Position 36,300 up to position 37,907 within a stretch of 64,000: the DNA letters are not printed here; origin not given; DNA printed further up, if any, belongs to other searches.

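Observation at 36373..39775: Co-directional upstream module: membrane TPR protein, dual-HTH LuxR regulator, orphan beta-sandwich ORF and repeat-rich control region, a candidate dedicated regulation/assembly system for the giant protein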

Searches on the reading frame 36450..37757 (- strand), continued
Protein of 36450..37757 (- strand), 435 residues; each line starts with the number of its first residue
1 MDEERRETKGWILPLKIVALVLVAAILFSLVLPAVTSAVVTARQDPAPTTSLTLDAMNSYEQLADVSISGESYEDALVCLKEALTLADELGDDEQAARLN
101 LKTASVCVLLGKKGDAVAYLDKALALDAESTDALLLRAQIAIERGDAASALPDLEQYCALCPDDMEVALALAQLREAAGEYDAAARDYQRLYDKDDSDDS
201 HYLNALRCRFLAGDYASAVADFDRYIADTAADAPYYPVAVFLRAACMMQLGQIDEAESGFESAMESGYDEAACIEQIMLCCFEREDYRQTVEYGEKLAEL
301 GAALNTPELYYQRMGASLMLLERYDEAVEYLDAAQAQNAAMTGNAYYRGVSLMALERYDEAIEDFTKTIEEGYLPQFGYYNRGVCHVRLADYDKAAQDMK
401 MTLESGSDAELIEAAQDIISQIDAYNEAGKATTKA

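Call 60: predict_structure(alignment_id=A1)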
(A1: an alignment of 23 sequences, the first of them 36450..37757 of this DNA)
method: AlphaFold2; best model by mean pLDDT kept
length: 435 residues; sequences in the alignment: 23
mean_pLDDT: 89.6   pTM: 0.74
mean pLDDT of the five models: 89.6, 87.5, 87.3, 86.9, 86.7
residues with pLDDT >= 90: 353; 70-90: 33; 50-70: 24; < 50: 25
segments of 3 or more residues with pLDDT < 50: 1-11, 36-48
pLDDT, mean of each block of 10 residues (from residue 1): 34 62 68 48 45 85 94 96 94 94 97 97 97 97 94 97 95 96 96 91 95 95 94 94 97 97 96 96 97 95 89 97 98 87 94 98 97 96 97 97 96 96 88 65
secondary structure, 60 per line:
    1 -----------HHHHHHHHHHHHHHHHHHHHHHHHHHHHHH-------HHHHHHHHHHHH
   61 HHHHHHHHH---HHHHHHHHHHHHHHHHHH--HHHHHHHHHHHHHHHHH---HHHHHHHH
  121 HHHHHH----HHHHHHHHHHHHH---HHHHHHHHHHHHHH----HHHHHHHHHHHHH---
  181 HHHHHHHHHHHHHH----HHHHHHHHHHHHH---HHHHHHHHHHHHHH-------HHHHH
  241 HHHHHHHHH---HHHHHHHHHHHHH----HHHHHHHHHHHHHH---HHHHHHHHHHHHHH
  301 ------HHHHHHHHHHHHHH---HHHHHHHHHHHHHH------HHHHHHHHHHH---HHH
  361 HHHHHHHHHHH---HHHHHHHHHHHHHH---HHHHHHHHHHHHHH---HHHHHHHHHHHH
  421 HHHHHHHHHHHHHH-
elements in order: H12-41 H49-69 H73-90 H93-109 H113-126 H131-143 H147-160 H165-177 H181-194 H199-211 H215-228 H236-249 H253-265 H270-283 H287-300 H307-320 H324-337 H344-354 H358-371 H375-388 H392-405 H409-434

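Call 63: fold_search(model_id=the predicted structure, library=pdb)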
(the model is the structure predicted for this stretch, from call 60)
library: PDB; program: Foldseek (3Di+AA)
matches with E <= 10: 1737; with E <= 0.001: 520
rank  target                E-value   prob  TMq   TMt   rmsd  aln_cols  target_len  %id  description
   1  1w3b_A                5.4e-11  1.00  0.51  0.56   7.6       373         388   15  The superhelical TPR domain of O-linked GlcNAc transferase reveals structural similarities to importin alpha. (released 2004-09-09)
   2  8chy                  8.0e-11  1.00  0.38  0.54   7.0       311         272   22  Crystal structure of an 8-repeat consensus TPR superhelix with Zinc. (released 2024-02-21)
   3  7ntf_A                1.4e-10  1.00  0.49  0.26  11.7       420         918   16  Cryo-EM structure of unliganded O-GlcNAc transferase (released 2021-11-17)
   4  9qhb                  2.3e-10  1.00  0.37  0.52   7.1       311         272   20  Crystal structure of 16-repeat CTPR protein with eliminated coordination sites (released 2025-10-22)
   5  6eou                  2.5e-10  1.00  0.50  0.60   7.3       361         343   15  O-GlcNAc transferase TPR domain with the intellectual disability associated mutation L254F (released 2018-05-09)
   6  8fgw_D                4.7e-10  1.00  0.37  0.14  17.1       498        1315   13  Human IFT-A complex structures provide molecular insights into ciliary transport (released 2023-02-22)
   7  1w3b_B                5.9e-10  1.00  0.48  0.55   9.3       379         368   14  The superhelical TPR domain of O-linked GlcNAc transferase reveals structural similarities to importin alpha. (released 2004-09-09)
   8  8dtf_A                5.9e-10  1.00  0.43  0.25  10.6       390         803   15  Cryo-EM structure of the full length Arabidopsis SPY with complete TPRs (released 2023-03-08)
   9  9rtt_Q                6.7e-10  1.00  0.38  0.22  12.8       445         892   15  Activated Elongation Complex with IWS1 and ELOF1 (released 2025-09-03)
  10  9pkq_B                8.3e-10  1.00  0.28  0.26  26.4       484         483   15  Structure of the cytoplasmic domain of unliganded human Tom70, open and closed conformations (released 2026-03-18)
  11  7y4i_A                1.1e-09  1.00  0.42  0.24  12.1       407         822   15  Crystal structure of SPINDLY in complex with GDP (released 2022-12-07)
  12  9qhc_A                1.2e-09  1.00  0.32  0.42   9.7       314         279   20  Crystal structure of 8-repeat CTPR protein with eliminated coordination sites (released 2025-10-22)
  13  9pkq_A                1.2e-09  1.00  0.29  0.27  27.0       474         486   15  Structure of the cytoplasmic domain of unliganded human Tom70, open and closed conformations (released 2026-03-18)
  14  4buj_B                1.3e-09  1.00  0.43  0.17  11.5       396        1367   15  Crystal structure of the S. cerevisiae Ski2-3-8 complex (released 2013-08-28)
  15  9ijj_l                1.4e-09  1.00  0.47  0.25  29.7       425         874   13  In situ structure of the central apparatus in mouse sperm axoneme. (released 2025-06-04)
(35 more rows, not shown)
